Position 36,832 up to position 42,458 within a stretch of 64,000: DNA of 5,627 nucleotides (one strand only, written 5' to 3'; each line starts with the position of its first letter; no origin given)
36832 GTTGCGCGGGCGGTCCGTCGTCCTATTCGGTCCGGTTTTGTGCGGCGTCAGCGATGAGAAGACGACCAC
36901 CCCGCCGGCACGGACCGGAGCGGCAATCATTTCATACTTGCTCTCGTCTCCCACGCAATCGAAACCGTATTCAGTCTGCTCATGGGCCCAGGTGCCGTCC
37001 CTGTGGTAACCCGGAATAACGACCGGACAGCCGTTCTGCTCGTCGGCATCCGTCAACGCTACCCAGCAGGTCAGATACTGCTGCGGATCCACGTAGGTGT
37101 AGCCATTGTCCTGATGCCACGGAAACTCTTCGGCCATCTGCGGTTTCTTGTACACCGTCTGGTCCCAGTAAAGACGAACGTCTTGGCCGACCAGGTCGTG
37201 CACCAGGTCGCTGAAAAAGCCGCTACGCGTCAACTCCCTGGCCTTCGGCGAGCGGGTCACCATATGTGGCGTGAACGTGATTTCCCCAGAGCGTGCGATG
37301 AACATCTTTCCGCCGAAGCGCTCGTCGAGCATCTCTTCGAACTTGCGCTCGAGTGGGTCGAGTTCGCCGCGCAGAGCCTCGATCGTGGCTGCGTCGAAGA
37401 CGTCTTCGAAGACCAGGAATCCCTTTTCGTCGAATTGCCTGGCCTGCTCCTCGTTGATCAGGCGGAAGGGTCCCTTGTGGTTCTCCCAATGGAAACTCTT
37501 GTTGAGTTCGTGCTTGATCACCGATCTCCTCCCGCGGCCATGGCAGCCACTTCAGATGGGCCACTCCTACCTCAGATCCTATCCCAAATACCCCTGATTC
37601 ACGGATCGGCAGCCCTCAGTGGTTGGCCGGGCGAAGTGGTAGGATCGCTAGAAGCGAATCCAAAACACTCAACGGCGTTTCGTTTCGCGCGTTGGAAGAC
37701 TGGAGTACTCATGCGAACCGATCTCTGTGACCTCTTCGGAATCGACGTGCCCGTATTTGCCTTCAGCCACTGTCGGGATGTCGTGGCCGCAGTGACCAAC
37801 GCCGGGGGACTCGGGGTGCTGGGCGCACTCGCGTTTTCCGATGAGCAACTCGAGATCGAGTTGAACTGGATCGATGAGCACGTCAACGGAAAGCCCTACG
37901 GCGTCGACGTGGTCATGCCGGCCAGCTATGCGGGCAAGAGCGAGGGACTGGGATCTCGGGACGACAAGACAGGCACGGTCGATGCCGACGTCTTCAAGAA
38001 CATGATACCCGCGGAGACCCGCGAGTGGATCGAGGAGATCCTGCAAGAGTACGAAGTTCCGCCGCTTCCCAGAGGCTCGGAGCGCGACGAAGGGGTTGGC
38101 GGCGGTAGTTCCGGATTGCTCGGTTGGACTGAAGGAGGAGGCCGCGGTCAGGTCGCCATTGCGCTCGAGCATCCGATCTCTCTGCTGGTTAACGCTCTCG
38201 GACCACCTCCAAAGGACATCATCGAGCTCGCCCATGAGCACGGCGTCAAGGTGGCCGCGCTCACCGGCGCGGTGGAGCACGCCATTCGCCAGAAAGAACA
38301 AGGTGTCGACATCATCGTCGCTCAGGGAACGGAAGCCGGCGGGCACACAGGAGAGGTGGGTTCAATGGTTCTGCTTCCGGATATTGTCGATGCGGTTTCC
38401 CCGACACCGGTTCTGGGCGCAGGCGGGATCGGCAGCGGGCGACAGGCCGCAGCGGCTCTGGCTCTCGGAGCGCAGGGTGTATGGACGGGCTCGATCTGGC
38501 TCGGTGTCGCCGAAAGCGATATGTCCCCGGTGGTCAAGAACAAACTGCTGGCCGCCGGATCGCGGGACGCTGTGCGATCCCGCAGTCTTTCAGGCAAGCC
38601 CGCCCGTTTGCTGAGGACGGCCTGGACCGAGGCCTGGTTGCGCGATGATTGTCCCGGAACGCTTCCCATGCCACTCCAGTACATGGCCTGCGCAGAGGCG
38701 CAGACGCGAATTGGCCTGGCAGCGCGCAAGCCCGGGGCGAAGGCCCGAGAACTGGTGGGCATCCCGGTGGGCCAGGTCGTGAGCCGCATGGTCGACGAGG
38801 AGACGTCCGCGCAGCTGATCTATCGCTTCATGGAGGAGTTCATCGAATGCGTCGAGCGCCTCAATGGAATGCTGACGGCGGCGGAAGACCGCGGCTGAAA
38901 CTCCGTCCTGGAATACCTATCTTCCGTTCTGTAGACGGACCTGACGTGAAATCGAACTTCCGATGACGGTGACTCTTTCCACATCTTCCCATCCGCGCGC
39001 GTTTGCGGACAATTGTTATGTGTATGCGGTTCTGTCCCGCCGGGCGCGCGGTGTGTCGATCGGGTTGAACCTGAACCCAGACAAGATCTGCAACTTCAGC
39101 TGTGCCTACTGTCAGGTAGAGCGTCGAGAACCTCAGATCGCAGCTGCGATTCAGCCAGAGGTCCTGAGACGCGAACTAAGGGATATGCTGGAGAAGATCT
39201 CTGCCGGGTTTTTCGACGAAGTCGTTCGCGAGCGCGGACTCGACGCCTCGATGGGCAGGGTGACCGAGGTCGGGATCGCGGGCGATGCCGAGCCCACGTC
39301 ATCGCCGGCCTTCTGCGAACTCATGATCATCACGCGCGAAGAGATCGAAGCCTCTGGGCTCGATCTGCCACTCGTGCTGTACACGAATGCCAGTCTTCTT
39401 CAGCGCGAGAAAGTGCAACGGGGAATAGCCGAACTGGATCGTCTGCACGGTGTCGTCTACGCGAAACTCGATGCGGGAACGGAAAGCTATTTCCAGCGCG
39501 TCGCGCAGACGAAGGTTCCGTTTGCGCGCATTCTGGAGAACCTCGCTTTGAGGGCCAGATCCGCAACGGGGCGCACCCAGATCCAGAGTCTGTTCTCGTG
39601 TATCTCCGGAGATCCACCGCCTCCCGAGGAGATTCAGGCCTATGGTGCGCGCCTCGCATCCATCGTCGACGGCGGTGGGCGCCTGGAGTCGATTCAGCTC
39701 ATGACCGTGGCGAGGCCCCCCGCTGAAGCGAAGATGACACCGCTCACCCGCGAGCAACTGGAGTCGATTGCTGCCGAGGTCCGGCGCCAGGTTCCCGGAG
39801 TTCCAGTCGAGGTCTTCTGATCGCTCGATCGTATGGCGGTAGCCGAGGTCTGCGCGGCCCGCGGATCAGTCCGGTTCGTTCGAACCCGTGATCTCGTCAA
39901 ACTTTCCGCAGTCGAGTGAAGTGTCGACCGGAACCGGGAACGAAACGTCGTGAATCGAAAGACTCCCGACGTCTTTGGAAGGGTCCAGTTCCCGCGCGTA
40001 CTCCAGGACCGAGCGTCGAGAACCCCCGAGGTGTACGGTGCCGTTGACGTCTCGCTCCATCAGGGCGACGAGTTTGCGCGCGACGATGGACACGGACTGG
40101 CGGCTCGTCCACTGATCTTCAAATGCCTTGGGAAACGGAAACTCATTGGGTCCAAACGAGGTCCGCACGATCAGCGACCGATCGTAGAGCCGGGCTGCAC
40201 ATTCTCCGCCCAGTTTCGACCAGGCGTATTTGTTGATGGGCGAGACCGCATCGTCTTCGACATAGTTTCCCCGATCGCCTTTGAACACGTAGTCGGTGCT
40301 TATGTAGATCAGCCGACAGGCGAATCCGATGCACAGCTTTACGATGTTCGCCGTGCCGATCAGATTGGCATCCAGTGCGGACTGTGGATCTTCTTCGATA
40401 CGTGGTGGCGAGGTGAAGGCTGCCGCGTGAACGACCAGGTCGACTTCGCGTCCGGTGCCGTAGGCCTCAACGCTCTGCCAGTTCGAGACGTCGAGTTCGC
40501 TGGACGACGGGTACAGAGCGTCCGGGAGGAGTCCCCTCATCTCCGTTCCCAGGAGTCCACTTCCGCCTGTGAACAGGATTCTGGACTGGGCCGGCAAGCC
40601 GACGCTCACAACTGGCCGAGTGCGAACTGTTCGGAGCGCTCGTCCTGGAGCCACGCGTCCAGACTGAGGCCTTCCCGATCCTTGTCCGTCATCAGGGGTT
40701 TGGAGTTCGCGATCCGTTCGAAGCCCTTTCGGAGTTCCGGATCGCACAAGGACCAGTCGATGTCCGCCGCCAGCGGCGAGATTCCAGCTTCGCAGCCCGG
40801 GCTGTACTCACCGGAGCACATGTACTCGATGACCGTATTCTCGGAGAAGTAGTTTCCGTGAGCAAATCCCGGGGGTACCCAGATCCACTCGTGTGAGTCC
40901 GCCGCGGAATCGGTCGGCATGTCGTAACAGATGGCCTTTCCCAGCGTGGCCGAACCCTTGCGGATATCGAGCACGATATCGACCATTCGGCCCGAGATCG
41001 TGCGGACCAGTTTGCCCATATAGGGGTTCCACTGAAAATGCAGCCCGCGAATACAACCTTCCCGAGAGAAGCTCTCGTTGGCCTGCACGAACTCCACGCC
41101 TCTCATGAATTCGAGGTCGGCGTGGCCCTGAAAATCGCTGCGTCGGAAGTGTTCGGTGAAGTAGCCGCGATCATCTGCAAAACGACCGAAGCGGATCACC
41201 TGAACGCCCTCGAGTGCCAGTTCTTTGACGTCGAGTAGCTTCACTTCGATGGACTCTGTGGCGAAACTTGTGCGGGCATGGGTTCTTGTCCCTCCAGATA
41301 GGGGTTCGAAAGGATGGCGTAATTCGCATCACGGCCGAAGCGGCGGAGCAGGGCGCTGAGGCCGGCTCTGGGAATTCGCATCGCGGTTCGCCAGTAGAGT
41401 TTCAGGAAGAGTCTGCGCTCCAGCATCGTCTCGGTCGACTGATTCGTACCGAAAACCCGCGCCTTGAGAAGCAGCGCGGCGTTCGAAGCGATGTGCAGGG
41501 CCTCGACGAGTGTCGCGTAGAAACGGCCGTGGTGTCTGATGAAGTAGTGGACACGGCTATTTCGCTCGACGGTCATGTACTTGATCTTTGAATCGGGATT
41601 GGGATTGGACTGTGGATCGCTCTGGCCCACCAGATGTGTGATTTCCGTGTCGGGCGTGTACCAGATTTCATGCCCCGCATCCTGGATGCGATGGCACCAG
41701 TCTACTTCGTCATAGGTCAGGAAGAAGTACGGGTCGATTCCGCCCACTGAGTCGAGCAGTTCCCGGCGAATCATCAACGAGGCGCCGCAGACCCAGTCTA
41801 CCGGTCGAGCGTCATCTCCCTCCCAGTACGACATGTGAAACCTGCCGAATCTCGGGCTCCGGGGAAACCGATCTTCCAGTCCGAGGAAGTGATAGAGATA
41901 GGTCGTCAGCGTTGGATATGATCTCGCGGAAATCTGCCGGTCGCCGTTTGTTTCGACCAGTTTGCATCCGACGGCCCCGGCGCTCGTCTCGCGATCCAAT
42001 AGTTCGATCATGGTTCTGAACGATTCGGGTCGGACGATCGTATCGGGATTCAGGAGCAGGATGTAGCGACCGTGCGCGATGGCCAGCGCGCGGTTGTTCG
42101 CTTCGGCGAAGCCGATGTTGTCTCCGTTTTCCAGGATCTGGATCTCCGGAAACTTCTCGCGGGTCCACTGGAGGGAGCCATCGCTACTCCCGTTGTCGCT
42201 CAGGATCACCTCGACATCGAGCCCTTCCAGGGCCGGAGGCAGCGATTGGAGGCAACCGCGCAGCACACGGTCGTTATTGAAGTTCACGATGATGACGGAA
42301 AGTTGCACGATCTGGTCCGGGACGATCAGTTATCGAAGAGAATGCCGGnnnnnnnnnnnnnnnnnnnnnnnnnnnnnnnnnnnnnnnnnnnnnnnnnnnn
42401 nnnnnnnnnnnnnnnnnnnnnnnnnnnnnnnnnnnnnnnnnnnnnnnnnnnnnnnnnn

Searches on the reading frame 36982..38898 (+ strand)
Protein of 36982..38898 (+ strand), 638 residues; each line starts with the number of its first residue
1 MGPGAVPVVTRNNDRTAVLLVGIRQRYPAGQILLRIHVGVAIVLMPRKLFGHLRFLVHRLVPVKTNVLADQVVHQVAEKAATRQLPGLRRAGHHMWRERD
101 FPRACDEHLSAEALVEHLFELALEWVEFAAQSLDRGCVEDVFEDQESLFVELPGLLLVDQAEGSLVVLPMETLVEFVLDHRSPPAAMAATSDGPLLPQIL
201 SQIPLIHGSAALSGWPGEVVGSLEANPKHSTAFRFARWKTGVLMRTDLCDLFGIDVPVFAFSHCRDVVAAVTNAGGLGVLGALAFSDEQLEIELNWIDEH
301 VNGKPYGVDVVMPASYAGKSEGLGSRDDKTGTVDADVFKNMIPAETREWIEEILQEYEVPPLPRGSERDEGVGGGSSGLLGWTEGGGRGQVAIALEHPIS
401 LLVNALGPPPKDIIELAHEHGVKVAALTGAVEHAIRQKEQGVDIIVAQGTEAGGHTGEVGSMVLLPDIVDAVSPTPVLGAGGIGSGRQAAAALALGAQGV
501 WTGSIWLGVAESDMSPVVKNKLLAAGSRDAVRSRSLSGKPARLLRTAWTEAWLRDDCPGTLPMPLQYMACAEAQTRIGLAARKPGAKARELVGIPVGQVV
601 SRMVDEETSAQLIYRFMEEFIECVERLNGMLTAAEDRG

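Call 44: search_protein_families(library=pfam, proteins=[window:36982-38898:+], max_evalue=0.001)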
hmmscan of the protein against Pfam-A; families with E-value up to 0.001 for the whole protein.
window:36982-38898:+ (638 aa): 2 families
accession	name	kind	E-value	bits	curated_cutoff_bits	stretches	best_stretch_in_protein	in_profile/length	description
PF03060.21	NMO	-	4.7e-42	145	28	1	265-618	25-330/331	Nitronate monooxygenase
PF01070.24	FMN_dh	-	5.9e-06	26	24.9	1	432-507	230-306/350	FMN-dependent dehydrogenase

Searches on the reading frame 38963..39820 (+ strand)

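Call 44: search_protein_families(library=pfam, proteins=[window:38963-39820:+], max_evalue=0.001)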
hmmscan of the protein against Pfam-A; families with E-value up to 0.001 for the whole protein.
window:38963-39820:+ (285 aa): 1 family
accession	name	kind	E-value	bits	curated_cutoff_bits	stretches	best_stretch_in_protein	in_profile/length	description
PF04055.27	Radical_SAM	-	6.2e-07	30.2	29.5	1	41-195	5-134/166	Radical SAM superfamily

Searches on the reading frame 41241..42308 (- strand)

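Call 44: search_protein_families(library=pfam, proteins=[window:41241-42308:-], max_evalue=0.001)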
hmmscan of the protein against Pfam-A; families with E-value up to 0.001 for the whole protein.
window:41241-42308:- (355 aa): 3 families
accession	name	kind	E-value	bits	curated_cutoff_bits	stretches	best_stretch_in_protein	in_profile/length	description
PF00535.33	Glycos_transf_2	-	1.2e-19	71.3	23.3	1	4-134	1-137/168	Glycosyl transferase family 2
PF13641.12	Glyco_tranf_2_3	-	1.5e-14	55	27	1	3-228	3-214/230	Glycosyltransferase like family 2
PF13632.12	Glyco_trans_2_3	-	0.0001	22.6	27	0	82-221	1-119/198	Glycosyl transferase family group 2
